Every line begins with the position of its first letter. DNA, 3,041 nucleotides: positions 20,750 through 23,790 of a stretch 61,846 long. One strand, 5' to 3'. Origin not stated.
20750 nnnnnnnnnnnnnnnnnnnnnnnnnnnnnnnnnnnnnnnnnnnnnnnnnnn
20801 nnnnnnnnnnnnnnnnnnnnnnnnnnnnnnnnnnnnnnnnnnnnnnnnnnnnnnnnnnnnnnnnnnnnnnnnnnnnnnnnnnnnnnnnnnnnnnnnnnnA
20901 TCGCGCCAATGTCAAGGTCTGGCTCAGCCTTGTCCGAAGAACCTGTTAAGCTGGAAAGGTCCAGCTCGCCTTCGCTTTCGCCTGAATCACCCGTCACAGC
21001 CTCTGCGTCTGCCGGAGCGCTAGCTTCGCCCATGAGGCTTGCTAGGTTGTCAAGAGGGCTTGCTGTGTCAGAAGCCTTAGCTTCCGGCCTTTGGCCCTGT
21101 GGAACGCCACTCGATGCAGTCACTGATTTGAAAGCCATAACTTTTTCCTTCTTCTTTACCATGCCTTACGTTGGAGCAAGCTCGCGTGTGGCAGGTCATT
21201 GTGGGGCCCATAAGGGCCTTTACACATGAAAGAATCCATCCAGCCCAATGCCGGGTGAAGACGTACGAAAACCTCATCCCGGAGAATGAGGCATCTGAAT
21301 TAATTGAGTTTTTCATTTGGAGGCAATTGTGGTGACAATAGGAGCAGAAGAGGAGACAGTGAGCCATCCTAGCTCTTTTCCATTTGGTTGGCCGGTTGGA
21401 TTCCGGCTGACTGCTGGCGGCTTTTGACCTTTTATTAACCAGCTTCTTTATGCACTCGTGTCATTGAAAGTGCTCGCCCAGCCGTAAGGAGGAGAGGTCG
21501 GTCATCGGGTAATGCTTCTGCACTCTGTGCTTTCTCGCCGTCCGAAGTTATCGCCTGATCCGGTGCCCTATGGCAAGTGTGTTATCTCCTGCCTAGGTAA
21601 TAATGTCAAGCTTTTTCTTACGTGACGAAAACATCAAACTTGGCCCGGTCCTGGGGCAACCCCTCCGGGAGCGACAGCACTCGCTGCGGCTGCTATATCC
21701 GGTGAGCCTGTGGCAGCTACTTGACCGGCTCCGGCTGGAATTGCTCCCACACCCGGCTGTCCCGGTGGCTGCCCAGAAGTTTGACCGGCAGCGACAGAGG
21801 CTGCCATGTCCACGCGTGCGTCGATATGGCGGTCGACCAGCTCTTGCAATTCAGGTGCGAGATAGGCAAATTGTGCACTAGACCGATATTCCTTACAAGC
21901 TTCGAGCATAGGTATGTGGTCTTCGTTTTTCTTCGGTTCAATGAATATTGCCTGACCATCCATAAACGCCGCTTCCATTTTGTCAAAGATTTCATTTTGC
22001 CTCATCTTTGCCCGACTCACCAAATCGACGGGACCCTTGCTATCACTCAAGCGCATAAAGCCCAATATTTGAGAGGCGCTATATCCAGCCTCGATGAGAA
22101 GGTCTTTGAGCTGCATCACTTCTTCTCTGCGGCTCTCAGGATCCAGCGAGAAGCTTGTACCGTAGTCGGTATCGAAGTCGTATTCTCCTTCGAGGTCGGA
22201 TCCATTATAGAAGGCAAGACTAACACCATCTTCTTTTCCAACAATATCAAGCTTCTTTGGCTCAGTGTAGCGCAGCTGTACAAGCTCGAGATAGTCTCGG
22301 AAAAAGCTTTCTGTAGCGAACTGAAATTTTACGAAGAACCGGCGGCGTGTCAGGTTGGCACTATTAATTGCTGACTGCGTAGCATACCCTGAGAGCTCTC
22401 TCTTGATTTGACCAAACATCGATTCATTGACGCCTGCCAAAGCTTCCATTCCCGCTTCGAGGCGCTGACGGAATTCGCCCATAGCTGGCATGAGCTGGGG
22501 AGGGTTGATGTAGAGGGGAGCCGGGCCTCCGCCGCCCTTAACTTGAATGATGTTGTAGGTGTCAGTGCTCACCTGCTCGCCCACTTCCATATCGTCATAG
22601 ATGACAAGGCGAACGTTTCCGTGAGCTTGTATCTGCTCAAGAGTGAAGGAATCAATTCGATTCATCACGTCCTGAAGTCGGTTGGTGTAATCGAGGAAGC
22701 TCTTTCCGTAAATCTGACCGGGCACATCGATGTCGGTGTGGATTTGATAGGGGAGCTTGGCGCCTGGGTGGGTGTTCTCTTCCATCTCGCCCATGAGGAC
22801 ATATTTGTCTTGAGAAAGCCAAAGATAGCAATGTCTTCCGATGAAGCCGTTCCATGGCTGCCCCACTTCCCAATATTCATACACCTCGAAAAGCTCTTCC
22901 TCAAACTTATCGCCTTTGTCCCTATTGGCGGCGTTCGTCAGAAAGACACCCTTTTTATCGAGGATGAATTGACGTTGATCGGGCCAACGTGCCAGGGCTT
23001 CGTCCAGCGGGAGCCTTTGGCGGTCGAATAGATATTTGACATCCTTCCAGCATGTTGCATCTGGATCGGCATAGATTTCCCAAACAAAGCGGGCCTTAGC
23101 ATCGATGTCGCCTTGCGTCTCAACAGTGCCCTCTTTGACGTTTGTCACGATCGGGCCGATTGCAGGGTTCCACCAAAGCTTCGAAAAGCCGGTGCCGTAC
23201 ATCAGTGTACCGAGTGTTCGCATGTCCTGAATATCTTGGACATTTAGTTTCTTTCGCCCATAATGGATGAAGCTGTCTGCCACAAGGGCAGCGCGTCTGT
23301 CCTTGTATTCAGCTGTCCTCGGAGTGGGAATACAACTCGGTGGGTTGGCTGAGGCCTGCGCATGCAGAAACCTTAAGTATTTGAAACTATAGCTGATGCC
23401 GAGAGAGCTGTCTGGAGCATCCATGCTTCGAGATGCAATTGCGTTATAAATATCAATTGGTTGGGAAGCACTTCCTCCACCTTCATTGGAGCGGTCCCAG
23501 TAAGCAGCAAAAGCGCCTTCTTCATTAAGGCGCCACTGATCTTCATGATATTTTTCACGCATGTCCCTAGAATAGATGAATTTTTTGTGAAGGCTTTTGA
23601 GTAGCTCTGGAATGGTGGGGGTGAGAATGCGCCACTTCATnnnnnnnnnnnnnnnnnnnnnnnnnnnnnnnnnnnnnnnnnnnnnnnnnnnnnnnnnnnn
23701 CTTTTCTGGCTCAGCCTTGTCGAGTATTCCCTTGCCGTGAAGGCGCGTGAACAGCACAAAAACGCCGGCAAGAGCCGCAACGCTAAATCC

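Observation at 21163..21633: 470-nt ORF-free structured island between the portal and scaffold genes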

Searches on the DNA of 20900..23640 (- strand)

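Call 5: search_rna_families(source=window, start=20900, end=21900, threshold=evalue, max_evalue=10, show_alignments=3)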
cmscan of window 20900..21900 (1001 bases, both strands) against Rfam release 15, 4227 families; matches with E-value up to 10: 2.
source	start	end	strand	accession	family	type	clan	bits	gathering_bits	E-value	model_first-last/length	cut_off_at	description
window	21755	21805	-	RF03293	mir-4672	Gene; miRNA;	-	15.5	98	10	1-81/81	no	mir-4672 microRNA precursor family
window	21247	21363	+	RF02191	TCL6_1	Gene; lncRNA;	-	15.1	60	1.5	1-113/113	no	T-cell leukemia/lymphoma 6 conserved region 1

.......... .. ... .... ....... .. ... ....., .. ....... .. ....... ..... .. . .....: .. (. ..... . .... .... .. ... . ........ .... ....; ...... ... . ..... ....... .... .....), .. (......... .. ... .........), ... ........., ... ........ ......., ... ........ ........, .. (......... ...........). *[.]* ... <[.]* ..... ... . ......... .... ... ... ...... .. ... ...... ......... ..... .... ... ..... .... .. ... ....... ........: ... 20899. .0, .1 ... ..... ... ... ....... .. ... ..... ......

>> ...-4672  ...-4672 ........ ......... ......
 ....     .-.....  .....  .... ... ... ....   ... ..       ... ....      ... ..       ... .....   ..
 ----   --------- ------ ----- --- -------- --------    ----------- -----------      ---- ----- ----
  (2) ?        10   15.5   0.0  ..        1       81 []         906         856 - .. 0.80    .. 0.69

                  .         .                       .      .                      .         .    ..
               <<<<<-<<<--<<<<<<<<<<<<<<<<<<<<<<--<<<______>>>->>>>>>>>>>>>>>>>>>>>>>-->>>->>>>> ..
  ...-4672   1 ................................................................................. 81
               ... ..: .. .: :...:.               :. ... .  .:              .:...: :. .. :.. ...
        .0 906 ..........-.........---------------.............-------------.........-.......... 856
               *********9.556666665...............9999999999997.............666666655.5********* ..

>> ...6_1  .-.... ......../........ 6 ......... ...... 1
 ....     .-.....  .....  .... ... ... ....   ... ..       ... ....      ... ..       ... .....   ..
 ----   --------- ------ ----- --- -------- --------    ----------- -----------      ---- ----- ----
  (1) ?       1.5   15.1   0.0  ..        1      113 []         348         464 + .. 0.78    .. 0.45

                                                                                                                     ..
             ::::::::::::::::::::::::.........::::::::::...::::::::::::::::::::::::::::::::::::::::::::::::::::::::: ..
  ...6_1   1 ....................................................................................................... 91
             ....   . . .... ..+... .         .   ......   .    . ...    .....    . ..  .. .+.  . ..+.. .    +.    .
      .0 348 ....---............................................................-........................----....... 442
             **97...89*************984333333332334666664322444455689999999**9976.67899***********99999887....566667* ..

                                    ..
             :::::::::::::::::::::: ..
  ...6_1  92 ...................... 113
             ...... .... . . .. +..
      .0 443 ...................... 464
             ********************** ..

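Call 56: build_rna_model(alignment_id=A6)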
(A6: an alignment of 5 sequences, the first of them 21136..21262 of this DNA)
Model R1 built from alignment A6 (5 sequences, 143 columns); structure: RNAalifold consensus.
model positions 130; base pairs 34; branch points 2; effective number of sequences 2.04; information 0.59 bits per position. Calibrated on 0.2 Mb of random sequence (short: E-values are rough).
structure used (alignment columns):
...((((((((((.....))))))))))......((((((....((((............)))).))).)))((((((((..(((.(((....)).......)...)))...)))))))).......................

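Call 58: search_with_rna_model(model_id=R1, sources=[window, L001, L003, L005, L006, L007, L009, L013, L014, L016, L017, L019, L021, L022, L029, L030, L031, L032, L033, L034, L035, L039, L040, L041, L042, L043, L045, L046, L047, L048, L050, L051, L052, L057, L058, L059, L060, L062, L063, L064, L065, L066, L068, L072, L073, L075, L077, L078, L080, L082, L085, L086, L087, L088, L089, L091, L094, L098, L099, L101, L111, L112, L113, L119, L120, L121, L124, L126, L127, L128, L130, L140, L146, L152, L159, L160, L163, L165, L166, L167, L169, L170], max_evalue=10, show_alignments=0)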
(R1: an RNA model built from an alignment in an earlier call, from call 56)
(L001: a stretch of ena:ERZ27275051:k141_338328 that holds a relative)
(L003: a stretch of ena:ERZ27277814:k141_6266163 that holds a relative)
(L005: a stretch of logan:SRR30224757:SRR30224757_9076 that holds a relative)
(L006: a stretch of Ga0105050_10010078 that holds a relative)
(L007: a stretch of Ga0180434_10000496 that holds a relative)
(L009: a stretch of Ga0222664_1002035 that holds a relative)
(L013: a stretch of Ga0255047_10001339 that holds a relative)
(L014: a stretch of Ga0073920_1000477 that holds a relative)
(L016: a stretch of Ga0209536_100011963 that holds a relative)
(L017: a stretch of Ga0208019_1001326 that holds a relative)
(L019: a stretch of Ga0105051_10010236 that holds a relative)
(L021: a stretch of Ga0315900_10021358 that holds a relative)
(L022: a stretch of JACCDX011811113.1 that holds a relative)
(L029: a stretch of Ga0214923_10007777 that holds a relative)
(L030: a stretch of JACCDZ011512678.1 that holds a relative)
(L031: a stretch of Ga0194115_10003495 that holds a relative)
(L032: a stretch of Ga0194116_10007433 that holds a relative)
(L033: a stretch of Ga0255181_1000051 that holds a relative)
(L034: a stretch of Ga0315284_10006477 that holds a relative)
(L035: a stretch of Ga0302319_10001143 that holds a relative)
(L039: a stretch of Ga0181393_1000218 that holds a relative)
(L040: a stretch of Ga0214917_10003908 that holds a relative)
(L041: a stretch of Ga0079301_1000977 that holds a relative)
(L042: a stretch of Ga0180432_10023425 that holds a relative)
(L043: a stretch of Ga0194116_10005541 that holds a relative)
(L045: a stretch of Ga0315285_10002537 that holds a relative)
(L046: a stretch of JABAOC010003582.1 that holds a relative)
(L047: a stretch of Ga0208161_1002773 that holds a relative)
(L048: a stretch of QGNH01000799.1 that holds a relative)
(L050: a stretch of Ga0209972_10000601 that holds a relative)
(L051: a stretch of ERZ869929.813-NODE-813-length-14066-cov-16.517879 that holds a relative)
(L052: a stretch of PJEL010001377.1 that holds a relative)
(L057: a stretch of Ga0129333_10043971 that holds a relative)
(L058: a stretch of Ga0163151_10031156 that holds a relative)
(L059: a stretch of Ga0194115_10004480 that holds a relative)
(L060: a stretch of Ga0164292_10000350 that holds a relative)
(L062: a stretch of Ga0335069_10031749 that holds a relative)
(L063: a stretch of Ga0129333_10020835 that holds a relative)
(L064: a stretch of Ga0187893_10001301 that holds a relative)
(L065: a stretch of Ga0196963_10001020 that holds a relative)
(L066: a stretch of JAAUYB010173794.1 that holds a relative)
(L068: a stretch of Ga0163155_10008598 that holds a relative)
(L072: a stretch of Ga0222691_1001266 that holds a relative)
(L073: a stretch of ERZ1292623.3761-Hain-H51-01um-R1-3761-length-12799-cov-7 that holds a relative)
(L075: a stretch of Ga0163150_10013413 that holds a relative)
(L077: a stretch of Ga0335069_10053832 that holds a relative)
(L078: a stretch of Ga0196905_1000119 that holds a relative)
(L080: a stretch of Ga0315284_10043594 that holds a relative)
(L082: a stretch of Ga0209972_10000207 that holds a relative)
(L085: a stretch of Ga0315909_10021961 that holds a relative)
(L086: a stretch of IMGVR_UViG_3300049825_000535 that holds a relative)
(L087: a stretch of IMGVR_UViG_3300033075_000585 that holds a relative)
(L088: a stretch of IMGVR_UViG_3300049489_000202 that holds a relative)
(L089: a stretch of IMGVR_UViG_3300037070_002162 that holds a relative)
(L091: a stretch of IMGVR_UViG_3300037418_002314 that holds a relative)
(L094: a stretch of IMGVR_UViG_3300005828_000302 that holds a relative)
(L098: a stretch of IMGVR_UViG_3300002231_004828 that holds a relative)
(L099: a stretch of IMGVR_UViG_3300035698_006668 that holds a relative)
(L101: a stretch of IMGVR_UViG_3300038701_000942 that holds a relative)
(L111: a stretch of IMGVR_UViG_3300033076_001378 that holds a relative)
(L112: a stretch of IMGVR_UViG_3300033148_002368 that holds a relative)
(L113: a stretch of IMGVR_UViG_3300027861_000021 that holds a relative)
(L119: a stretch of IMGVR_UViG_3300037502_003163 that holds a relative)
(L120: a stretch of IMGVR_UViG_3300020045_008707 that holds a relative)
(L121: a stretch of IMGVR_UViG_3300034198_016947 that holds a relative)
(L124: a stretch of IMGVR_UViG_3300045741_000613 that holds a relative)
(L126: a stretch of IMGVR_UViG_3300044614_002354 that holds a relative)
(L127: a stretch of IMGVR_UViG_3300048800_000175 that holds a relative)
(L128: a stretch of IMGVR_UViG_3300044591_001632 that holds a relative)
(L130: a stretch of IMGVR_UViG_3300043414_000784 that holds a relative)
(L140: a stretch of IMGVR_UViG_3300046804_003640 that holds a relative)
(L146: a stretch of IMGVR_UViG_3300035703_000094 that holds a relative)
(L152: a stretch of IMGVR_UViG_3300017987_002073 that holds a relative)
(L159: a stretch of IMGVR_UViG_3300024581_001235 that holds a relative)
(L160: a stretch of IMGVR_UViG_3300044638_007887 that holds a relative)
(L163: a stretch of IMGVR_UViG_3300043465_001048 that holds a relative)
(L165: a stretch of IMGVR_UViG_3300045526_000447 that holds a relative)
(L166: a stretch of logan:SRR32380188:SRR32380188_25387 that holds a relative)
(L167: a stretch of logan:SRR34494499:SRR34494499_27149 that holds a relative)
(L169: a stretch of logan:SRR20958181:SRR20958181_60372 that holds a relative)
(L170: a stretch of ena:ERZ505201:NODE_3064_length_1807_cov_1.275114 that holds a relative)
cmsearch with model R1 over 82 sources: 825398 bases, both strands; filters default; matches with E-value up to 10: 9.
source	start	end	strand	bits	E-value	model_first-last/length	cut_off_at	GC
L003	8627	8755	+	124.3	9.2e-33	1-130/130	no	0.46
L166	482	609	+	110.7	7.8e-29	1-130/130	no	0.47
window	21136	21262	-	110.2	1.1e-28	1-130/130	no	0.5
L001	9568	9699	+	109.2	2e-28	1-130/130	no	0.5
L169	23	160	+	109.1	2.2e-28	1-130/130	no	0.48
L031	11435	11463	+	11.7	2.2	1-130/130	no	0.28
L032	10918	10946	+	11.7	2.2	1-130/130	no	0.28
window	56125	56156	+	11.4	2.6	1-130/130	no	0.31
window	53471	53495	+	9.5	9.3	1-130/130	no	0.2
